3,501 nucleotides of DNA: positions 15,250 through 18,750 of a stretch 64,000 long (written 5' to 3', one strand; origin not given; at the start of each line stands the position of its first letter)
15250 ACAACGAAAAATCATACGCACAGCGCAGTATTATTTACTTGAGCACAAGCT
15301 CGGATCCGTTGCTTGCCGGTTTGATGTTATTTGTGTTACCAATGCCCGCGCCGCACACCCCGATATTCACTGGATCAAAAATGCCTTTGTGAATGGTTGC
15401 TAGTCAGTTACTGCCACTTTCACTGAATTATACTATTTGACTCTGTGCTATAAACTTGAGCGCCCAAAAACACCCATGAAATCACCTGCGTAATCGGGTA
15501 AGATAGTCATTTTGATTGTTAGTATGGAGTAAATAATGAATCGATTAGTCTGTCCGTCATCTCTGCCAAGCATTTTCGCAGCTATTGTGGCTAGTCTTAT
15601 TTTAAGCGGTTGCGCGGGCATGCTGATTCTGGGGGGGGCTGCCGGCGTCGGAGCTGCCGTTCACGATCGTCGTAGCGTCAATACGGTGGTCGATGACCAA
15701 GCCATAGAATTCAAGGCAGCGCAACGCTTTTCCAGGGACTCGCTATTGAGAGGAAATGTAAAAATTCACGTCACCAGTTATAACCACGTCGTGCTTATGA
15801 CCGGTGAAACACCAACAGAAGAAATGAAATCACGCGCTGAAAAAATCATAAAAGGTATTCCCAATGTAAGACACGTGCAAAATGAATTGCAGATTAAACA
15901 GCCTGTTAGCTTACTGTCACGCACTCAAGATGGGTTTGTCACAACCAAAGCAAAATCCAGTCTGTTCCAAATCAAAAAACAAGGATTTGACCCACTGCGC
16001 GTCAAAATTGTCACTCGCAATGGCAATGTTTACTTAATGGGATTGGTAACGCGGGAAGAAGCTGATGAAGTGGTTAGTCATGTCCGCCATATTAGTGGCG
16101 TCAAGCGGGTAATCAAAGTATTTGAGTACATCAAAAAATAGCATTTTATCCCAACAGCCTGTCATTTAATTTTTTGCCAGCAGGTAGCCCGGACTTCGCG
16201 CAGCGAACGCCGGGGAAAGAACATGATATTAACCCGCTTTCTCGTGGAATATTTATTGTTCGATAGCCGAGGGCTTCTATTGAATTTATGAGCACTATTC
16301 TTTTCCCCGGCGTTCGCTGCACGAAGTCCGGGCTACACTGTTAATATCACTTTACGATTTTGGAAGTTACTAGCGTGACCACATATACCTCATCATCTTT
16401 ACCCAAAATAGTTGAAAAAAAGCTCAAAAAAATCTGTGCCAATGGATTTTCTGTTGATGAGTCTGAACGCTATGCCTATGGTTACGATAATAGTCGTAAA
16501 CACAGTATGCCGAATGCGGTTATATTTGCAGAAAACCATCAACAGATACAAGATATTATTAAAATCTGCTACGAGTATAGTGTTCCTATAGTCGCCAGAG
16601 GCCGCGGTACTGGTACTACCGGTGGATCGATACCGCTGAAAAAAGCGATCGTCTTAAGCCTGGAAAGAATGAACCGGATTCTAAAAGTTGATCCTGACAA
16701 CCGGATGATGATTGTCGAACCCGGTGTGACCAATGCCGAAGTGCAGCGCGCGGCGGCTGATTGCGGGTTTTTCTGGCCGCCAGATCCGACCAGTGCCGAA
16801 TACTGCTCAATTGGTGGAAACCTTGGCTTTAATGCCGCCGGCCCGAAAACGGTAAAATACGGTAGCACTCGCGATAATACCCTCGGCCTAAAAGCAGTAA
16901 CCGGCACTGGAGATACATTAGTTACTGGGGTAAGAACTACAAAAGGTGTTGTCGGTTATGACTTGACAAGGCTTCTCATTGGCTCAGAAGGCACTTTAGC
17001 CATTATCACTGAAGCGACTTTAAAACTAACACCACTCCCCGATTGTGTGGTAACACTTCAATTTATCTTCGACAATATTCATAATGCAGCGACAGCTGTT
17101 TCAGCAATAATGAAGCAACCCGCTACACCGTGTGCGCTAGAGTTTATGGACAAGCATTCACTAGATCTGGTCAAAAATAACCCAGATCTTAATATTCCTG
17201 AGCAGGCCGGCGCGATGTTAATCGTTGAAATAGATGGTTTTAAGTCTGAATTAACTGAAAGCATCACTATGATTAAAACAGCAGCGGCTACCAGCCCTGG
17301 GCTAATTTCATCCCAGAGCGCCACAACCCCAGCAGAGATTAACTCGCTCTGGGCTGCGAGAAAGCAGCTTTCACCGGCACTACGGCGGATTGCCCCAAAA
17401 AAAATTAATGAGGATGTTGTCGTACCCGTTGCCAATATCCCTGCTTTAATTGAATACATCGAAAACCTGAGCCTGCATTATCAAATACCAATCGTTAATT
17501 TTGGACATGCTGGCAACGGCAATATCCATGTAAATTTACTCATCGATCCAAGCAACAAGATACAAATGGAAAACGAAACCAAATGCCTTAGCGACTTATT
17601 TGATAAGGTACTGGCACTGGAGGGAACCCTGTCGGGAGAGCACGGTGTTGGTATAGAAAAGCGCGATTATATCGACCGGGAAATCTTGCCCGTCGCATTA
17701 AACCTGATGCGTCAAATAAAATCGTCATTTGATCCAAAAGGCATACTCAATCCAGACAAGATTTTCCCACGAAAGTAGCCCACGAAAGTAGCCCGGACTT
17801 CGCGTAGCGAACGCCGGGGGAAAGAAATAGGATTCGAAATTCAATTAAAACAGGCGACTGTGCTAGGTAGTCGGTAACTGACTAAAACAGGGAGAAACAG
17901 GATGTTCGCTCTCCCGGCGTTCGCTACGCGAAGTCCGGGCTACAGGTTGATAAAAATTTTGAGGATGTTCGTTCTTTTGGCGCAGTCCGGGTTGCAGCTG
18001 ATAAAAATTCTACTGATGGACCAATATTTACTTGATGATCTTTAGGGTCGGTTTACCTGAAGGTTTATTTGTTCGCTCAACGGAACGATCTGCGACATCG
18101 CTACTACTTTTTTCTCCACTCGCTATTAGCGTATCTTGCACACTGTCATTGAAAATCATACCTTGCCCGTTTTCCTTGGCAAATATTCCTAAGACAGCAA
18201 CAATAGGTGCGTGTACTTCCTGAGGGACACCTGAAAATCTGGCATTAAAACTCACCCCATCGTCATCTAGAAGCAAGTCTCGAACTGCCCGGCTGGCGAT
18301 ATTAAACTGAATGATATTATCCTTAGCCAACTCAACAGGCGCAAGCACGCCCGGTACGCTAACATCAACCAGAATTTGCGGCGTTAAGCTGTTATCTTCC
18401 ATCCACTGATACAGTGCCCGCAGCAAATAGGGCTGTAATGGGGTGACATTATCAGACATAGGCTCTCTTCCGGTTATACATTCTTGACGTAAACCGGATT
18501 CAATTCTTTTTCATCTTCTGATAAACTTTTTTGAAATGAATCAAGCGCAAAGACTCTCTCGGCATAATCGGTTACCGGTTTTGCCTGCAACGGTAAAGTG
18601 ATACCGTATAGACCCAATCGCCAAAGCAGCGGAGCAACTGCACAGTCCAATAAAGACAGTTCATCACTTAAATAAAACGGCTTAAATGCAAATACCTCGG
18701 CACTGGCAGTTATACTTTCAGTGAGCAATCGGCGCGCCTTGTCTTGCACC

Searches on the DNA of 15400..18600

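Call 31: search_rna_families(source=window, start=15400, end=18600, threshold=evalue, max_evalue=1)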
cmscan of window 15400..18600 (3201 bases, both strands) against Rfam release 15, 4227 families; matches with E-value up to 1: 1.
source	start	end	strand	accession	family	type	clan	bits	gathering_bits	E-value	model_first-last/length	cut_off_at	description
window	16703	16762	+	RF01138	sR23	Gene; snRNA; snoRNA; CD-box;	-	16.9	45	0.46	1-54/54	no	Small nucleolar RNA sR23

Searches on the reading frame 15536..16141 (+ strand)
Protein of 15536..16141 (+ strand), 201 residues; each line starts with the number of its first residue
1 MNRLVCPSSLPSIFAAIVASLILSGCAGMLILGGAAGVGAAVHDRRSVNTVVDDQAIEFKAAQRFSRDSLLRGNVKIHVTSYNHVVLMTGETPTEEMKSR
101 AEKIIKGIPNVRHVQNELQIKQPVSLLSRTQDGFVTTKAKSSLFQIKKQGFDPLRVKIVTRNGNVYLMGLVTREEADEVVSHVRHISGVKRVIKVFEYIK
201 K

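Call 10: search_protein_families(library=ncbifam, proteins=[window:15536-16141:+])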
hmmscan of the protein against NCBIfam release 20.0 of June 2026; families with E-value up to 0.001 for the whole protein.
window:15536-16141:+ (201 aa): 2 families
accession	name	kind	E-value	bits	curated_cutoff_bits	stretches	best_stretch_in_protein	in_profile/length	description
NF008247.1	PRK11023.1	equivalog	6.3e-46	156.6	184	1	14-200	7-192/192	division/outer membrane stress-associated lipid-binding lipoprotein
NF007858.0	PRK10568.1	equivalog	1.8e-10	40.8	174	1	46-192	52-198/206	molecular chaperone OsmY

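Call 11: search_protein_families(library=pfam, proteins=[window:15536-16141:+])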
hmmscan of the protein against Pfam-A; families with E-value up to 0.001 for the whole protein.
window:15536-16141:+ (201 aa): 1 family
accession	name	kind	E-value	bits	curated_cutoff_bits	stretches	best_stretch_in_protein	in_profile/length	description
PF04972.22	BON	-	3e-26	91.9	27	2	53-121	1-68/69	BON domain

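Call 29: find_encoding_contigs(protein=window:15536-16141:+, flank=6000, max_places=8)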
Protein window:15536-16141:+ (201 aa): no gene with exactly this product is on record in the collection.
